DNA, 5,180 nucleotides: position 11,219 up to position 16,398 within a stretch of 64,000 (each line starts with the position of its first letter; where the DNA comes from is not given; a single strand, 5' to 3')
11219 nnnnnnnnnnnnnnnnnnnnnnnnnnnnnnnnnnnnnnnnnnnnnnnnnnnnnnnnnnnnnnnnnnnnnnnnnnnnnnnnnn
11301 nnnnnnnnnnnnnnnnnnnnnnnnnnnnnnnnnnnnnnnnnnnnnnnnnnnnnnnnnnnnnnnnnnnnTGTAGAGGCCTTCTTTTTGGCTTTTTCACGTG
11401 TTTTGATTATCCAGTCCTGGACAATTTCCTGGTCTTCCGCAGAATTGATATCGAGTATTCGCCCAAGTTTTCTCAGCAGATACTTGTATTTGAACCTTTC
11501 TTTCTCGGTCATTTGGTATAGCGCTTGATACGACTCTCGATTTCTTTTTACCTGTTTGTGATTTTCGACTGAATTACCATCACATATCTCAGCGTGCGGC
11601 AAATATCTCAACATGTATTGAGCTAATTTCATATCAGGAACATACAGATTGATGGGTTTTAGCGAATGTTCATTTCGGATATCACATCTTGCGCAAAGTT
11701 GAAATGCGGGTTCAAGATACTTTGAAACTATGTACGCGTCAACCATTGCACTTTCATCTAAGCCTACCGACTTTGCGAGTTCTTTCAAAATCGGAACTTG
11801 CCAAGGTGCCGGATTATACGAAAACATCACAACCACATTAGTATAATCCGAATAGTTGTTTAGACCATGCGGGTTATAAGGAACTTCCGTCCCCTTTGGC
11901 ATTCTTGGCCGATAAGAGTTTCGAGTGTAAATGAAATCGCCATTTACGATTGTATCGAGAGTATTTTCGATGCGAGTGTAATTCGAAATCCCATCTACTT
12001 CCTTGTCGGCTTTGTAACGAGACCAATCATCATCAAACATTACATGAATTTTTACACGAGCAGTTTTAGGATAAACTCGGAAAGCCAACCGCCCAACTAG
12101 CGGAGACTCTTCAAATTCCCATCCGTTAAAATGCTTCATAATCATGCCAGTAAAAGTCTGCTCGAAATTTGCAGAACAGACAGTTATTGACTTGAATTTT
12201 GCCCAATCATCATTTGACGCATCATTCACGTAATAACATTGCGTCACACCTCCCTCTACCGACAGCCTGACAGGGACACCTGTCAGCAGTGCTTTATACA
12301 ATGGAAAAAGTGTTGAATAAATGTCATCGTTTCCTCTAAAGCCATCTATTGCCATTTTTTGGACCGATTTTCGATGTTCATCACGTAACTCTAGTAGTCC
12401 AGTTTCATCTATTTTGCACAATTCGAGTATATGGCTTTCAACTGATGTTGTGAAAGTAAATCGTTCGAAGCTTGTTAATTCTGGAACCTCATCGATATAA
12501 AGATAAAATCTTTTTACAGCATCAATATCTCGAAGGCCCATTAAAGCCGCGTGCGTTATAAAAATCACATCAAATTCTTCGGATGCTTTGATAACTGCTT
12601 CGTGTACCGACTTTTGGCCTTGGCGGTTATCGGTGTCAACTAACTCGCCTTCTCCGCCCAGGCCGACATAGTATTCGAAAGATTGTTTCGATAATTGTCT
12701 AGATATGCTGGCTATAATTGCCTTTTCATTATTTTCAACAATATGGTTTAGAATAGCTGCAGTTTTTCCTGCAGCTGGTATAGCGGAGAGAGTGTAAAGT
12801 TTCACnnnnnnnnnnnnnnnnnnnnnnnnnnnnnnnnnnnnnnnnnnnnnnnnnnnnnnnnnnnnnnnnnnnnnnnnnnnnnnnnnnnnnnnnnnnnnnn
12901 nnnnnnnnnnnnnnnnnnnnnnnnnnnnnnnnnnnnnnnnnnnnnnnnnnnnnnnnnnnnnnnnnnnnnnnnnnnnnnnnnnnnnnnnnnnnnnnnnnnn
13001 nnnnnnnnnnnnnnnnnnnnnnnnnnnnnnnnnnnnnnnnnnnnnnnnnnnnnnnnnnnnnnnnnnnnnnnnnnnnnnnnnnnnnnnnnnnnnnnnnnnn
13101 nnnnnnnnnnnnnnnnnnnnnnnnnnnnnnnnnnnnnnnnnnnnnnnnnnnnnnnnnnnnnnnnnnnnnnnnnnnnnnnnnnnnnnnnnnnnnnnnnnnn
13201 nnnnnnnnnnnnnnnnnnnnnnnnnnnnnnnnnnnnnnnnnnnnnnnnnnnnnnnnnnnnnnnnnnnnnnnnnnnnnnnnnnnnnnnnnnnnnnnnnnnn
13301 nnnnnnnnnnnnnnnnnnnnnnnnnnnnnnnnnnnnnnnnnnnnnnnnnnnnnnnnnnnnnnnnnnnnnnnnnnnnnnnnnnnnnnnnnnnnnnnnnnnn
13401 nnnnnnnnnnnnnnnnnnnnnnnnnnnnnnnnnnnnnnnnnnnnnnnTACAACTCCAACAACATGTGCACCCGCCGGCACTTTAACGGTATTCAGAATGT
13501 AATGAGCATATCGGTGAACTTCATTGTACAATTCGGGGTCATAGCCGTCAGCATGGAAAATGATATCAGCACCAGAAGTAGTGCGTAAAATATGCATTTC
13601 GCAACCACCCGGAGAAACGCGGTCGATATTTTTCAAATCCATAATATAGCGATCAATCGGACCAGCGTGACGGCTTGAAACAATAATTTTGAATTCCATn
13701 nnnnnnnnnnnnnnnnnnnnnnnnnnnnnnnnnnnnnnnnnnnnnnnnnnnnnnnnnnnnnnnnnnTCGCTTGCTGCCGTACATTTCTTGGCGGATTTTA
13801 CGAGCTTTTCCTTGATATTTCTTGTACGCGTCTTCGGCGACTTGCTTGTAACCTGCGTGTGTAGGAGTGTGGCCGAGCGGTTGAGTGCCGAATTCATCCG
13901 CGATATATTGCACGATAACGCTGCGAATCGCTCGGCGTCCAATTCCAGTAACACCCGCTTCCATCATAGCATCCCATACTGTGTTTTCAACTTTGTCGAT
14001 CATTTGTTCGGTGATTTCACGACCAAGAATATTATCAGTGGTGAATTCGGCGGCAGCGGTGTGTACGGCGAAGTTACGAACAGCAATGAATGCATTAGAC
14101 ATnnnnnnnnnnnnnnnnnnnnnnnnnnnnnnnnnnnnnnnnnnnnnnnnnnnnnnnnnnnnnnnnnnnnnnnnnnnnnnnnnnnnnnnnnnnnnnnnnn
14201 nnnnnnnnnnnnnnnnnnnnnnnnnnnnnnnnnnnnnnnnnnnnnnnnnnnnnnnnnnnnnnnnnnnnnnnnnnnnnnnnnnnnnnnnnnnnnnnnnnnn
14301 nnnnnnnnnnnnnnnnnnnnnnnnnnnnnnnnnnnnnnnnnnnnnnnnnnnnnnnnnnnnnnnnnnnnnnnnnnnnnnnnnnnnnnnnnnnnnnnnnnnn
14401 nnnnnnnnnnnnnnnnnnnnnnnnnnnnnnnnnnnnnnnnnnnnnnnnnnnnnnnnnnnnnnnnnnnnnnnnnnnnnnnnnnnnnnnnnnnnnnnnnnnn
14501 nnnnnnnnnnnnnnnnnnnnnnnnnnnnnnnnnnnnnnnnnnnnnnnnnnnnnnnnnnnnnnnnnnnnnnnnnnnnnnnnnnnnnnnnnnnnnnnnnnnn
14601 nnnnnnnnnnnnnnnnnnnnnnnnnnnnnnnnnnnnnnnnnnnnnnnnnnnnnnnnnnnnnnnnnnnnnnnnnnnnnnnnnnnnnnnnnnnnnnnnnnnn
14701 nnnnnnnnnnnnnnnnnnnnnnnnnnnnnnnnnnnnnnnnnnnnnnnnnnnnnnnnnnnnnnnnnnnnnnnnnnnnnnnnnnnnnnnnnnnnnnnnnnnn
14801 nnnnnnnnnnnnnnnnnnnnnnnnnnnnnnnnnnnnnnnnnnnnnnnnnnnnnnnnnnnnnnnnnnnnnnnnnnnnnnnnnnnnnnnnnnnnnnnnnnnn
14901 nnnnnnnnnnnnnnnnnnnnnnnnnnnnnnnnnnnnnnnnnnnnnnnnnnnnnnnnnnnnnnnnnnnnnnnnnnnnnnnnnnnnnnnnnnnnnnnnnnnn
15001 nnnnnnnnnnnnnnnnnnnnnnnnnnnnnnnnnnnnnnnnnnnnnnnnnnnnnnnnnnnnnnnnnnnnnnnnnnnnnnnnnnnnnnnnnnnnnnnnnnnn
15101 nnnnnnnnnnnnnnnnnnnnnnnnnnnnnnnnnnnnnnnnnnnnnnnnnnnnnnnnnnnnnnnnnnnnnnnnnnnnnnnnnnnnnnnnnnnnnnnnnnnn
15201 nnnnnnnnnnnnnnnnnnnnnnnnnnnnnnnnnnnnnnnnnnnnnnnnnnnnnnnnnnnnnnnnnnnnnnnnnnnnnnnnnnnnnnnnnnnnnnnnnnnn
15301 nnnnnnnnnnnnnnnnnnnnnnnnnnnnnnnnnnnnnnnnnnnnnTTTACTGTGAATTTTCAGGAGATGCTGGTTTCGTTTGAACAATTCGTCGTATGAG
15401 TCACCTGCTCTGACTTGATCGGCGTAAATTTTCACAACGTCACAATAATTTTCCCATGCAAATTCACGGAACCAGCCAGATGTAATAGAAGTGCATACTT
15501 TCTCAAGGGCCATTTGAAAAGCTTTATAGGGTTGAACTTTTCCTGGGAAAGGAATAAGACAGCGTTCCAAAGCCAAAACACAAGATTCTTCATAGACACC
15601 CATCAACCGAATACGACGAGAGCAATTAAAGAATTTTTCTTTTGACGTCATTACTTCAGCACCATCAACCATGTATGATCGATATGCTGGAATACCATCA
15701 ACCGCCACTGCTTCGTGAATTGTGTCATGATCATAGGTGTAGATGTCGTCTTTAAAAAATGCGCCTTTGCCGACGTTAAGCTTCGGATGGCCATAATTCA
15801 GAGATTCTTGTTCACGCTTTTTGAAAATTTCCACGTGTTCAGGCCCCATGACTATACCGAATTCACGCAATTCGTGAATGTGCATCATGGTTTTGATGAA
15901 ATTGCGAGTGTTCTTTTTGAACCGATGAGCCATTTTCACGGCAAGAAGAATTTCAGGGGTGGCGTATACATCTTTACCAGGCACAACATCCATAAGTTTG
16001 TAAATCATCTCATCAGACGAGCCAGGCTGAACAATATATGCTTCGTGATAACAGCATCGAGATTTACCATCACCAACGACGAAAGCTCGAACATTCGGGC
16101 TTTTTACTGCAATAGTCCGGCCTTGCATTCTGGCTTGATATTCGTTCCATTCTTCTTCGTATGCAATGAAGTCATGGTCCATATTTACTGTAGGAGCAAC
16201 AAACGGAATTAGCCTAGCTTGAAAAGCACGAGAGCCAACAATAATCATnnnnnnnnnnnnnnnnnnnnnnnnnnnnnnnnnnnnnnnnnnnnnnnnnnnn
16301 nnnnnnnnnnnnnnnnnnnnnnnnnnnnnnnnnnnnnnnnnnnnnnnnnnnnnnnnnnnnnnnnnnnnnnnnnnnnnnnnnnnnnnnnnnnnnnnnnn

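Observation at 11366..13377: Translationally coupled P-loop NTPase and DprA/SLOG-like Rossmann protein next to gene 55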

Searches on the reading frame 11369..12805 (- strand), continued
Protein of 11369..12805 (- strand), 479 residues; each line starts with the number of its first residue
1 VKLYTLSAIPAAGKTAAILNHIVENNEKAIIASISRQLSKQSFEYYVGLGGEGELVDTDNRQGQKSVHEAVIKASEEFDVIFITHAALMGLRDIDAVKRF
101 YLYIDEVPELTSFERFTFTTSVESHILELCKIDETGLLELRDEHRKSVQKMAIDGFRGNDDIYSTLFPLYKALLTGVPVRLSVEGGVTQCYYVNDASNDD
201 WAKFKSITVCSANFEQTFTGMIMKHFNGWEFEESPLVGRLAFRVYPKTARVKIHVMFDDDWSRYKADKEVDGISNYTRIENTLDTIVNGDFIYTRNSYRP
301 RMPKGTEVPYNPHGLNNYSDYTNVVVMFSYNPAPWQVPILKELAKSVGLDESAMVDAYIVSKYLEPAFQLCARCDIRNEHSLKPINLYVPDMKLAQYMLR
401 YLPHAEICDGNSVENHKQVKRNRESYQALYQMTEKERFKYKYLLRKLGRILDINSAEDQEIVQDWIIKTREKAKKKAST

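Call 77: search_dna_similar(query=window:11369-12805:-, collection=phages, mode=protein, max_rows=45, rows=spread, max_evalue=1e-10)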
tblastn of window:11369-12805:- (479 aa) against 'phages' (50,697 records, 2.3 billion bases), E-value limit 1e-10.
Records with a match: 241; places in all: 242; records where one place covers at least 80% of the query: 239.
Best place of each record, by identity: >=99% 3; 95-99% 18; 90-95% 7; 80-90% 16; <60% 197.
By first word of the organism name: Aeromonas 77; Escherichia 54; Cronobacter 19; Enterobacter 18; Citrobacter 12; Klebsiella 9; Serratia 8; Proteus 7; Shigella 5; Enterobacteria 5; and 14 more.
By host as written in the record: Aeromonas salmonicida 28; - 22; Escherichia coli 22; Aeromonas hydrophila BIOTECH 10089 13; Aeromonas hydrophila 12; Cronobacter sakazakii 9; Aeromonas salmonicida subsp. salmonicida 8; Enterobacter cloacae 7; and 75 more.
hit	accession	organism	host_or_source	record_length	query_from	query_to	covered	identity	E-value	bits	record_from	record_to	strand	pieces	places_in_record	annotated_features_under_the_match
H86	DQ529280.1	Aeromonas phage 25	-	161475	1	479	100%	99.8%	0e+0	967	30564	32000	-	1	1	hypothetical protein (x2)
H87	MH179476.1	Aeromonas phage 50AhydR13PP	Aeromonas hydrophila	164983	1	479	100%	98.5%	0e+0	956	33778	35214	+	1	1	hypothetical protein (x2)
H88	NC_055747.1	Aeromonas phage 60AhydR15PP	Aeromonas hydrophila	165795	1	479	100%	98.5%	0e+0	956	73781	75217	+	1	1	hypothetical protein | DprA-like DNA recombination-mediator protein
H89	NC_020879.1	Aeromonas phage Aes012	Aeromonas sp.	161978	1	479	100%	98.3%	0e+0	955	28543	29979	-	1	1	hypothetical protein | DprA-like DNA recombination-mediator protein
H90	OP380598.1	Aeromonas phage avDM14-QBC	Aeromonas hydrophila BIOTECH 10089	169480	1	470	98%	90.4%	0e+0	877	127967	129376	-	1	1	hypothetical protein (x2)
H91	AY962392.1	Aeromonas phage 31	Aeromonas salmonicida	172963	1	478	100%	88.1%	0e+0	870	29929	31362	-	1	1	PHG31ORF048c: hypothetical protein | PHG31ORF049c: hypothetical protein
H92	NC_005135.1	Aeromonas phage 44RR2.8t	Aeromonas salmonicida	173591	1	478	100%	88.1%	0e+0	870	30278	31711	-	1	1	hypothetical protein | DprA-like DNA recombination-mediator protein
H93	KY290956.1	Aeromonas phage L9-6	Aeromonas salmonicida 08-2783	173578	1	478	100%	87.9%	0e+0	866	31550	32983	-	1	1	hypothetical protein (x2)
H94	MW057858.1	Providencia phage PSTCR6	Providencia stuartii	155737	1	471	98%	55.7%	7e-166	524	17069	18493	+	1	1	hypothetical protein (x2)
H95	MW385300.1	Providencia phage PSTRCR_121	Providencia stuartii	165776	1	470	98%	55.4%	3e-165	522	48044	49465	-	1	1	hypothetical protein (x2)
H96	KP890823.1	Proteus phage vB_PmiM_Pm5461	Proteus mirabilis 417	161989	1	466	97%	55.2%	2e-158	503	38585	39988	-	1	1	hypothetical protein (x2)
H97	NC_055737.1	Proteus phage phiP4-3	Proteus penneri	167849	1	471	98%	54.1%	9e-158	501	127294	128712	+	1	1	hypothetical protein (x2)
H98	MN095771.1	Serratia phage Muldoon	Serratia marcescens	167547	1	470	98%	52.1%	1e-157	501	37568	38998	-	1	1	hypothetical protein (x2) | terminator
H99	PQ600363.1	Serratia phage WSPA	Serratia marcescens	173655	1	472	99%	50.7%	2e-154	491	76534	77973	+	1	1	hypothetical protein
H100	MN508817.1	Yersinia phage JC221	Yersinia pestis EV76-CN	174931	1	472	99%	45.9%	2e-121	396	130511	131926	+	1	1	hypothetical protein (x2)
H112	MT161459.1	Aeromonas phage Ahp1_CNU-2021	Aeromonas hydrophila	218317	6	470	97%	42.2%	5e-101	337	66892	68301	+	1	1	hypothetical protein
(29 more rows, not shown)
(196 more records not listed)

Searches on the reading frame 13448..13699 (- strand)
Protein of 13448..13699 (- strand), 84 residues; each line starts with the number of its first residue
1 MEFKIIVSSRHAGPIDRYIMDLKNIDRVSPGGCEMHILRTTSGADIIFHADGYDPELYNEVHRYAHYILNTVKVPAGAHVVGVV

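Call 44: search_protein_families(library=pfam, proteins=[window:13448-13699:-], max_evalue=0.01)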
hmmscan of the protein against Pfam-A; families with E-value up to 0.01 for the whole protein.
window:13448-13699:- (84 aa): 0 families

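Call 82: search_protein_families(library=phrogs, proteins=[window:13448-13699:-], max_evalue=0.001)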
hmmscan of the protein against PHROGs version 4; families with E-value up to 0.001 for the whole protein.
window:13448-13699:- (84 aa): 1 family
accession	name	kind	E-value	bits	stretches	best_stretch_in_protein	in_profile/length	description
phrog_10266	-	unknown function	3.9e-53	178.9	1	1-84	1-84/84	-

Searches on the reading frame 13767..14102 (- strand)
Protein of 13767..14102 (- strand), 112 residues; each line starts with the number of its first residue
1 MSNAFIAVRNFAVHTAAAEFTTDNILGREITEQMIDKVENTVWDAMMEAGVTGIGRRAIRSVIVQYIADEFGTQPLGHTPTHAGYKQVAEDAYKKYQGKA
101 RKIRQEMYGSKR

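Call 44: search_protein_families(library=pfam, proteins=[window:13767-14102:-], max_evalue=0.01)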
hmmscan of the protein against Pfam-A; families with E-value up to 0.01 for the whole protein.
window:13767-14102:- (112 aa): 1 family
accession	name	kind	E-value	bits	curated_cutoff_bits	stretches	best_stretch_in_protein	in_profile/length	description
PF24454.1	DUF7570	-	1.1e-26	93.1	27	1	6-102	2-93/94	Family of unknown function (DUF7570)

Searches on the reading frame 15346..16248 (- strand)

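Call 44: search_protein_families(library=pfam, proteins=[window:15346-16248:-], max_evalue=0.01)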
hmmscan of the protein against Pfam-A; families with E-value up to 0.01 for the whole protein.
window:15346-16248:- (301 aa): 2 families
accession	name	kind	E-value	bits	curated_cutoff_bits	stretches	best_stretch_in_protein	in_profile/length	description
PF23940.1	DUF7275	-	2.6e-70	236.6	27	1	100-278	1-179/188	Domain of unknown function (DUF7275)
PF23942.1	DUF7277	-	1.4e-19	71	27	1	1-85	1-86/87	Domain of unknown function (DUF7277)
